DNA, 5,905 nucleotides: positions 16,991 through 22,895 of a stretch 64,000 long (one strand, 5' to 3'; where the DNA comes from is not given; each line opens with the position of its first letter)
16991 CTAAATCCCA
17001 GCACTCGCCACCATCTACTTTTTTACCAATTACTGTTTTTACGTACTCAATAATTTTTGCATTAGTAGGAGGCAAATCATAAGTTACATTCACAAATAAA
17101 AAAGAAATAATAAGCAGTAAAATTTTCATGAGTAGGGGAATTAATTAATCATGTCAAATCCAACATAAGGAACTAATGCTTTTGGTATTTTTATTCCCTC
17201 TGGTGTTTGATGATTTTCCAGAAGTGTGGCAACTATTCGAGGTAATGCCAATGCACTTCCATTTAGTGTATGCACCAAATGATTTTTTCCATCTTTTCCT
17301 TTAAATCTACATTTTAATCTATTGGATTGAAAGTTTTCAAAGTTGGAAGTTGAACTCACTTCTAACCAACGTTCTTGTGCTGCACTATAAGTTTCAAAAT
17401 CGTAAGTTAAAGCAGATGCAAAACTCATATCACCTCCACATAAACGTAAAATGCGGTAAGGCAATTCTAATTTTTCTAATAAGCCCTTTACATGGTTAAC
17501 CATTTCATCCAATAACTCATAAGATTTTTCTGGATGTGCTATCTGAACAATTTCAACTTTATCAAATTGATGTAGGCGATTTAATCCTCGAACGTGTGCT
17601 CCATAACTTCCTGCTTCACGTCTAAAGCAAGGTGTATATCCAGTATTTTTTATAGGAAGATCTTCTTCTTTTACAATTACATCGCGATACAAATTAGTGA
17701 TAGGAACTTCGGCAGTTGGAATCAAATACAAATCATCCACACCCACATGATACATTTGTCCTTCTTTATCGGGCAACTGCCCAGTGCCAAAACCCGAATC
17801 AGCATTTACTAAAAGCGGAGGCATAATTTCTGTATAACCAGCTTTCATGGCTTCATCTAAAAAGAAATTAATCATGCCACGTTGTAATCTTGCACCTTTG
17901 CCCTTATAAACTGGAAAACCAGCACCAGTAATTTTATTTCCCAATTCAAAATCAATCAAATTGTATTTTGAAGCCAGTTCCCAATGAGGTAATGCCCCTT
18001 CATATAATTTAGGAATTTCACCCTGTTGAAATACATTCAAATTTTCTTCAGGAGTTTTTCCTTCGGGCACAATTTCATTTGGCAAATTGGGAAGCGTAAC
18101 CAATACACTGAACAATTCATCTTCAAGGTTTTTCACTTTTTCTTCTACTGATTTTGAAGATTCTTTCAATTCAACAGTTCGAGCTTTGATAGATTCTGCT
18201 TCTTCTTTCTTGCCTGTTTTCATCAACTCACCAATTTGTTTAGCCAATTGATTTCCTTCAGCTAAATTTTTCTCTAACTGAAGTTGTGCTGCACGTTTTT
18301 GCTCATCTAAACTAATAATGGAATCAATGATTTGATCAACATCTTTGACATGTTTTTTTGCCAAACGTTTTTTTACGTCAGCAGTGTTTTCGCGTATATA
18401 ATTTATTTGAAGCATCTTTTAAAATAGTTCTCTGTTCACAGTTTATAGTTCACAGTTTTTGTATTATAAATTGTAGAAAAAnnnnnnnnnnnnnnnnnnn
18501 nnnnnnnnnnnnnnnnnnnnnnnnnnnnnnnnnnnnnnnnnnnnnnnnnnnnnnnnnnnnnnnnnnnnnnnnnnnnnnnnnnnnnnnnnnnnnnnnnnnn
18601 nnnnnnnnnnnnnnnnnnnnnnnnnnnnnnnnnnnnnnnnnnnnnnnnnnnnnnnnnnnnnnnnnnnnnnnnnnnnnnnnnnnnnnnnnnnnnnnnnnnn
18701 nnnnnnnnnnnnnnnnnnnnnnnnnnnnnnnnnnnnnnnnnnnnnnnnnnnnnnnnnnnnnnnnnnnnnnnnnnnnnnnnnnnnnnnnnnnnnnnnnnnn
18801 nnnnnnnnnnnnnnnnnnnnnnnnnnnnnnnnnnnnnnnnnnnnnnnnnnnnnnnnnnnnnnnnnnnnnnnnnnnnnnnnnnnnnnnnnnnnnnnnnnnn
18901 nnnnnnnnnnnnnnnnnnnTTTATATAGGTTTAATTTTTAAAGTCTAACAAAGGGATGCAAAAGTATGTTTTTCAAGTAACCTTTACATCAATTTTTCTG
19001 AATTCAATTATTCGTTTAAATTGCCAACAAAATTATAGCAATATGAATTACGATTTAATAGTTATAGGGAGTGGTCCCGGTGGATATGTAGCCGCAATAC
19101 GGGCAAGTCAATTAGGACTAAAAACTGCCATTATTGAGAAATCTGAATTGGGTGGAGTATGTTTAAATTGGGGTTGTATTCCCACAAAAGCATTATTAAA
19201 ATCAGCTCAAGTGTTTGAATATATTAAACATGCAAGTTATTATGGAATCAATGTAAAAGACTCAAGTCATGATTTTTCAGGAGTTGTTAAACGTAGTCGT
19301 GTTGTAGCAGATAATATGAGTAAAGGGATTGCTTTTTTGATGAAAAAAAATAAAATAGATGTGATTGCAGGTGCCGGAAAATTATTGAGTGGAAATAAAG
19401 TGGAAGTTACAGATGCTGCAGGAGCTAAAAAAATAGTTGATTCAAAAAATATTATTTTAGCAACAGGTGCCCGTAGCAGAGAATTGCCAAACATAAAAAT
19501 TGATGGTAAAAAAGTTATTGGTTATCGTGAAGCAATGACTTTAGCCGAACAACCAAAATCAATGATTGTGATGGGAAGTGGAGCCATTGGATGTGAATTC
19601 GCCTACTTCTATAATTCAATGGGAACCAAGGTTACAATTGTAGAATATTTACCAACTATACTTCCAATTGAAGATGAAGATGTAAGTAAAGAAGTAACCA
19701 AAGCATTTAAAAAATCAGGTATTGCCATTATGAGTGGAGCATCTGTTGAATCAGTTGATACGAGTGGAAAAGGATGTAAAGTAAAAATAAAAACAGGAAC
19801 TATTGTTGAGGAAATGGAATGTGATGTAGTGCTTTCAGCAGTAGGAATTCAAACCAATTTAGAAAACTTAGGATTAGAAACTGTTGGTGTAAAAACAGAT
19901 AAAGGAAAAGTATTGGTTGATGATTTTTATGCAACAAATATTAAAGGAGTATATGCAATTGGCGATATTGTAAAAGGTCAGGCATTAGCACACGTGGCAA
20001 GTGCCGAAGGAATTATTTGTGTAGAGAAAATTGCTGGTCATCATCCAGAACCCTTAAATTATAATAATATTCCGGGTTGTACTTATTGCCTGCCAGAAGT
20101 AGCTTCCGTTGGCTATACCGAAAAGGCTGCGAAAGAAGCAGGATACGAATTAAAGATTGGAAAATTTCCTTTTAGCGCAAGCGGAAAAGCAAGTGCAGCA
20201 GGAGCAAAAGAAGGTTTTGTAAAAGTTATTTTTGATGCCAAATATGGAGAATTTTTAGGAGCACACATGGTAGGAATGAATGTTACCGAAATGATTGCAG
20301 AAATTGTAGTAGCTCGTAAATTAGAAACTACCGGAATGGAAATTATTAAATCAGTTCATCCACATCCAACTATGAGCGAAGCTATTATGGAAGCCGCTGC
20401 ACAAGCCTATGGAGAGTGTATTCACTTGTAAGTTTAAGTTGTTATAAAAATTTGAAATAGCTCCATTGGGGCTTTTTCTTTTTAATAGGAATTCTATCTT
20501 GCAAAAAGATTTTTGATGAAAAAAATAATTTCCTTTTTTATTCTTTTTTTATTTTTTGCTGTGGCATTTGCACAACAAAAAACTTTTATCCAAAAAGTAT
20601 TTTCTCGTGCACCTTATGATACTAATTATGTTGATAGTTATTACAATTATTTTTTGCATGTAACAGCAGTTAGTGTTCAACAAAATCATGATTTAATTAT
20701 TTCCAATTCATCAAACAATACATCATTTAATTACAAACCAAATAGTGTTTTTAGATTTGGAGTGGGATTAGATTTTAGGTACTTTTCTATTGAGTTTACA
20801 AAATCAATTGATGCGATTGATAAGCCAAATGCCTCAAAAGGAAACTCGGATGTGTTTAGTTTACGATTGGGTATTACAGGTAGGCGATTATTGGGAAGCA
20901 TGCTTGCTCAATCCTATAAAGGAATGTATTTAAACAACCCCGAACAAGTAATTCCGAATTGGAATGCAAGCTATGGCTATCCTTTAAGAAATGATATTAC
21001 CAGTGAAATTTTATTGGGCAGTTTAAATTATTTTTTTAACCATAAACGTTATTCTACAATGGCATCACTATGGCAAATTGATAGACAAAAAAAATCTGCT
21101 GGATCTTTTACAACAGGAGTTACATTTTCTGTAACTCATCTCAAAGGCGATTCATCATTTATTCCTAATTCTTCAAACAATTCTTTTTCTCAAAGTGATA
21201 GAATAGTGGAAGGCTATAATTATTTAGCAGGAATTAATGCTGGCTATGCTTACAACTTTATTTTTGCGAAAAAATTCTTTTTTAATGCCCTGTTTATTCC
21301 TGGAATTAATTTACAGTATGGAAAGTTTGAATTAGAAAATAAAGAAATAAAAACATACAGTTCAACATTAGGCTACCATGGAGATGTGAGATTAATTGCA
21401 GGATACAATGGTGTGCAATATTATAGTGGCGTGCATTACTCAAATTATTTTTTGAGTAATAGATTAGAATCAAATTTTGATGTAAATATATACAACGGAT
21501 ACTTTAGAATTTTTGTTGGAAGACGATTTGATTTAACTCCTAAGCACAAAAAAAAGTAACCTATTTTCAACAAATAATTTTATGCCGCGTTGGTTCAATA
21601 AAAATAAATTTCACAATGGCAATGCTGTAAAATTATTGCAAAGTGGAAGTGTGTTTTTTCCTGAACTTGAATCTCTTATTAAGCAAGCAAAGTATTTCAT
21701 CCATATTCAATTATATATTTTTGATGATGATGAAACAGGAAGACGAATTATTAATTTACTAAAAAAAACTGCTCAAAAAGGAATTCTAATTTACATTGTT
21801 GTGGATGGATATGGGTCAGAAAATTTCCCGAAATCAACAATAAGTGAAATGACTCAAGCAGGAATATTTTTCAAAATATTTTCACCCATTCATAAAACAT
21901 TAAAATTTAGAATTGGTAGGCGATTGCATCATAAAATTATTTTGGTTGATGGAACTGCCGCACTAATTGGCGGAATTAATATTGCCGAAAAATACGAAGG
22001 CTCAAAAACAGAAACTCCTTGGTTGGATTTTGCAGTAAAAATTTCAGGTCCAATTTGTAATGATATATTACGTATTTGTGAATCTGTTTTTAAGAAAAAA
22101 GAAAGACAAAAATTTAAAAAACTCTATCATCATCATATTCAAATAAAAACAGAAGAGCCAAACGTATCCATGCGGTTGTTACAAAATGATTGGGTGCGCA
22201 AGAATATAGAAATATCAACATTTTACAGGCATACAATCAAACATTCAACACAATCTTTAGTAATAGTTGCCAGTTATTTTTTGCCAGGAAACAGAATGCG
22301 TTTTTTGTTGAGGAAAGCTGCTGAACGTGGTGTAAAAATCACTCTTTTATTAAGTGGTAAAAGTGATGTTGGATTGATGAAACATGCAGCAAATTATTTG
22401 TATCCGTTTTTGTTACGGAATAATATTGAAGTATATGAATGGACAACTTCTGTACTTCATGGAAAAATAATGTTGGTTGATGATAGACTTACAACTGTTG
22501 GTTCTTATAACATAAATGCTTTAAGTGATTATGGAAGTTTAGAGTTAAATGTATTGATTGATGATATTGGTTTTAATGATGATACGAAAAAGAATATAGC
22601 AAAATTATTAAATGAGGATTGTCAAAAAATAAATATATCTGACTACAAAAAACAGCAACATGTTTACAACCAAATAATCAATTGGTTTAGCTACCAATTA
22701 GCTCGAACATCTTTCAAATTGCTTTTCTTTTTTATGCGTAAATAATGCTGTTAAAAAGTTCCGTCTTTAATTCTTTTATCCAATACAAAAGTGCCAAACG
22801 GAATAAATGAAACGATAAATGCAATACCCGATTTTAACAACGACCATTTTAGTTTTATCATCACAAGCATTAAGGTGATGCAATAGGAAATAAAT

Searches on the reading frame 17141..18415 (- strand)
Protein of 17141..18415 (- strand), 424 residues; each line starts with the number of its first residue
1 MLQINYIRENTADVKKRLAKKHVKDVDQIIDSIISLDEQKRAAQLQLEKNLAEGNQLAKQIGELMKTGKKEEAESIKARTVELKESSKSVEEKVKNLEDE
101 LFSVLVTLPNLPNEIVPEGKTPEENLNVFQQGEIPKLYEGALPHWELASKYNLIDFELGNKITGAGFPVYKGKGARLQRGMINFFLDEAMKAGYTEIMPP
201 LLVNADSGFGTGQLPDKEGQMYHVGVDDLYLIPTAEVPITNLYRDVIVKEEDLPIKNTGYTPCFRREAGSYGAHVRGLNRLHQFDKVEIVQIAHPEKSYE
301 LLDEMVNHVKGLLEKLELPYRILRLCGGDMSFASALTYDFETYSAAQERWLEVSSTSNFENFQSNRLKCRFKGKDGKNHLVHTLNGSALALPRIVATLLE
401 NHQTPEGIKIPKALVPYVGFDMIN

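Call 72: search_protein_families(library=pfam, proteins=[window:17141-18415:-], max_evalue=0.0001)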
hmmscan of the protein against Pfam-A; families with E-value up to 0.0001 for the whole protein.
window:17141-18415:- (424 aa): 2 families
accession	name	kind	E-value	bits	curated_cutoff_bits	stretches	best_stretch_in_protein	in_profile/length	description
PF00587.30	tRNA-synt_2b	-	8.7e-37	127.3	29.3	1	227-402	9-179/179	tRNA synthetase class II core domain (G, H, P, S and T)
PF02403.27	Seryl_tRNA_N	-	1.8e-22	80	28.2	1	1-112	1-108/108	Seryl-tRNA synthetase N-terminal domain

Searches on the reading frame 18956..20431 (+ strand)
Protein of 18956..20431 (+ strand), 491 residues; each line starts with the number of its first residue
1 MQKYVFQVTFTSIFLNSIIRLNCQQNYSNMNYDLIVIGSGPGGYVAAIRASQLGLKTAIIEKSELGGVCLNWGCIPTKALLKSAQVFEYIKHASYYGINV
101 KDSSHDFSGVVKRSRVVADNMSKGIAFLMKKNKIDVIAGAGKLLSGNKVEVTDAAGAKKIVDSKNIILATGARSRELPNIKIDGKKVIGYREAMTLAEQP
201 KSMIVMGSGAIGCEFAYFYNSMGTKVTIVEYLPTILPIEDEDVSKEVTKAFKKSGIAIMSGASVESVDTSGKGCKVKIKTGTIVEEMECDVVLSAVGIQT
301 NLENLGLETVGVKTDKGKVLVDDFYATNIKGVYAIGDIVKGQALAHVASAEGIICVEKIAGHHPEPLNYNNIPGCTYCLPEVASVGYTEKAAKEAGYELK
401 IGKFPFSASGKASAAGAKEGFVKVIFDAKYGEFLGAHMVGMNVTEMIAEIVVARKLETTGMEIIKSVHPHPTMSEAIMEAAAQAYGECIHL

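Call 72: search_protein_families(library=pfam, proteins=[window:18956-20431:+], max_evalue=0.0001)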
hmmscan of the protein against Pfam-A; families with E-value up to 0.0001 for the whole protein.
window:18956-20431:+ (491 aa): 10 families
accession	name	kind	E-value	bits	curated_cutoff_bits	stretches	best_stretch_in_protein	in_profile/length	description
PF07992.20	Pyr_redox_2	-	1.3e-66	225.4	26.1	1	32-352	1-291/291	Pyridine nucleotide-disulphide oxidoreductase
PF02852.28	Pyr_redox_dim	-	4.7e-36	123.8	25.3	1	372-481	1-110/110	Pyridine nucleotide-disulphide oxidoreductase, dimerisation domain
PF00070.33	Pyr_redox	-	1.8e-22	80.1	22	1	203-278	2-79/82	Pyridine nucleotide-disulphide oxidoreductase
PF13738.12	Pyr_redox_3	-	5.8e-15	55.8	30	1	158-336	120-305/305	Pyridine nucleotide-disulphide oxidoreductase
PF00890.30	FAD_binding_2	-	7.6e-10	39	20.4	1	33-72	1-40/414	FAD binding domain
PF01134.28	GIDA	-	4.7e-09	36.2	22.1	1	33-176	1-154/391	Glucose inhibited division protein A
PF12831.13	FAD_oxidored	-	1.1e-07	32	27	1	33-78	1-47/416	FAD dependent oxidoreductase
PF13450.12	NAD_binding_8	-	3.1e-07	31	21.9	0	36-71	1-37/68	NAD(P)-binding Rossmann-like domain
PF01266.30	DAO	-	3.9e-06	27.1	27.9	0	33-66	1-35/353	FAD dependent oxidoreductase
PF03486.20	HI0933_like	-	9e-05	22.5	50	0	33-64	2-33/244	HI0933-like protein Rossmann domain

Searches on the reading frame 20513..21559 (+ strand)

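Call 72: search_protein_families(library=pfam, proteins=[window:20513-21559:+], max_evalue=0.0001)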
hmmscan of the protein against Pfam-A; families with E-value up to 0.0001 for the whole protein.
window:20513-21559:+ (348 aa): 1 family
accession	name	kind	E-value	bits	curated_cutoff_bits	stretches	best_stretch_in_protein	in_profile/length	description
PF14391.12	DUF4421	-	2.7e-44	152.3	32.1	1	35-339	2-302/302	Domain of unknown function (DUF4421)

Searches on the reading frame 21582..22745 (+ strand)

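Call 72: search_protein_families(library=pfam, proteins=[window:21582-22745:+], max_evalue=0.0001)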
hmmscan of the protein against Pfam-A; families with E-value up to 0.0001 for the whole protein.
window:21582-22745:+ (387 aa): 2 families
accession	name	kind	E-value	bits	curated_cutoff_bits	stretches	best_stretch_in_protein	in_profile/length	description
PF13091.12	PLDc_2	-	1.5e-37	128.8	27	2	216-341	2-130/132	PLD-like domain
PF00614.28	PLDc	-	1.3e-10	41.2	21.9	0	291-312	4-25/28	Phospholipase D Active site motif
